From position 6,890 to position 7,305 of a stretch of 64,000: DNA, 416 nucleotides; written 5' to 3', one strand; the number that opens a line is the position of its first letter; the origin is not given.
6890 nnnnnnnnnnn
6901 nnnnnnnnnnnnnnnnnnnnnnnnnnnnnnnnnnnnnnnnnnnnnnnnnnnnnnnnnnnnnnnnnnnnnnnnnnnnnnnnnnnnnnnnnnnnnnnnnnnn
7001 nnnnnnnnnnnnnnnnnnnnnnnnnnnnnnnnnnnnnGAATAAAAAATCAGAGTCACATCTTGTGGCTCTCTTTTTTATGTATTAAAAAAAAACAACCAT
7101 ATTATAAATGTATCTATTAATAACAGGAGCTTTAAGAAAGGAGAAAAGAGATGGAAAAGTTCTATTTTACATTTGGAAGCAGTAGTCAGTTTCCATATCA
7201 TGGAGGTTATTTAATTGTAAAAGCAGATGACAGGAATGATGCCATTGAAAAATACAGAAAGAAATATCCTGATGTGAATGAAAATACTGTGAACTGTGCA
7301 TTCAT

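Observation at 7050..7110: Genome-wide cassette punctuation: one terminator family and one promoter-proximal motif reused >15 times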

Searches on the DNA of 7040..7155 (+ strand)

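Call 54: search_dna_similar(query=window:7040-7155:+, collection=plasmids, mode=distant, max_evalue=1, max_rows=15)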
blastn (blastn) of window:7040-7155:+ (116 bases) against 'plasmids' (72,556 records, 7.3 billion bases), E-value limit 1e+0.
Records with a match: 10; places in all: 10; records where one place covers at least 80% of the query: 0.
Best place of each record, by identity: 90-95% 2; 80-90% 7; 60-80% 1.
By first word of the organism name: Bacillus 3; Clostridium 3; Lysinibacillus 1; Staphylococcus 1; Vibrio 1; Yersinia 1.
By predicted mobility (MOB-suite, as given by PLSDB): non-mobilizable 8; mobilizable 2.
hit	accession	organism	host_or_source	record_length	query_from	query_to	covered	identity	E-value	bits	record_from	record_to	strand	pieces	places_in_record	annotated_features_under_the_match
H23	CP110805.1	Lysinibacillus sp. MHQ-1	pure culture,river water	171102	35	89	47%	78.9%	3e-1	41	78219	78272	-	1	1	none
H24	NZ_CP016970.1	Staphylococcus epidermidis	Homo sapiens,blood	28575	43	82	34%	85.4%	3e-1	41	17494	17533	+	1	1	none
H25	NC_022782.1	Bacillus toyonensis BCT-7112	-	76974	51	90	34%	85.0%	8e-2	43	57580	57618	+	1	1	none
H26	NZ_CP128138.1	Bacillus mycoides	bacterial isolate,field soil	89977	51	90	34%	85.0%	8e-2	43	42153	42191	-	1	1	none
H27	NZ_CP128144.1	Bacillus mycoides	bacterial isolate,field soil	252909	51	90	34%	85.0%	8e-2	43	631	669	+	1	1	none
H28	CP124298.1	Clostridium baratii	Vulpes vulpes,whole organism,intestine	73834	45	80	31%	86.1%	3e-1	42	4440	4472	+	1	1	hypothetical protein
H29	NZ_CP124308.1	Clostridium baratii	Vulpes vulpes,whole organism,intestine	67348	45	80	31%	86.1%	3e-1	42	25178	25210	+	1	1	hypothetical protein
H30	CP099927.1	Vibrio parahaemolyticus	Anadara tuberculosa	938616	27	60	29%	88.2%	3e-1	42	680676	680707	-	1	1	none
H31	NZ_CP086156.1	Clostridium tagluense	single colony,Lamb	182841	49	75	23%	92.6%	3e-1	41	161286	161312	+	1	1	none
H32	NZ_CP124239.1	Yersinia enterocolitica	Vulpes vulpes,whole organism,intestine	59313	31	57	23%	92.6%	3e-1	41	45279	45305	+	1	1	tssI: type VI secretion system tip protein TssI/VgrG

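Call 55: search_dna_similar(query=window:7040-7155:+, collection=phages, mode=distant, max_evalue=1, max_rows=15)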
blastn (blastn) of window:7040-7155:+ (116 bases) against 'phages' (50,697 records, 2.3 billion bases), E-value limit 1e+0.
Records with a match: 5; places in all: 5; records where one place covers at least 80% of the query: 0.
Best place of each record, by identity: 95-99% 1; 90-95% 2; 80-90% 2.
By first word of the organism name: Bacillus 2; Streptococcus 2; Salicola 1.
By host as written in the record: Streptococcus thermophilus 2; Salicola sp. PV4 1; Bacillus subtilis 1; Bacillus thuringiensis kurstaki 1.
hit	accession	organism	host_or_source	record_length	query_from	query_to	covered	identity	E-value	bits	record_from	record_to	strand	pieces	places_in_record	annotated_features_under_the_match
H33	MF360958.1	Salicola phage SCTP-2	Salicola sp. PV4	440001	33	74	36%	83.3%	9e-2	42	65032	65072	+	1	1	none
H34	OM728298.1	Bacillus phage vB_BsuM-Goe16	Bacillus subtilis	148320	14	45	28%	87.9%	3e-1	39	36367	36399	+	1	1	none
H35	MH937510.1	Streptococcus phage CHPC1246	Streptococcus thermophilus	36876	27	52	22%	92.3%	3e-1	39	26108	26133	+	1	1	none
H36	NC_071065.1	Streptococcus phage CHPC1246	Streptococcus thermophilus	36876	27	52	22%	92.3%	3e-1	39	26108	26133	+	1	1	none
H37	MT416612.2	Bacillus phage YungSlug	Bacillus thuringiensis kurstaki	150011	93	116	21%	95.8%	3e-1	40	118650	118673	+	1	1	recombination protein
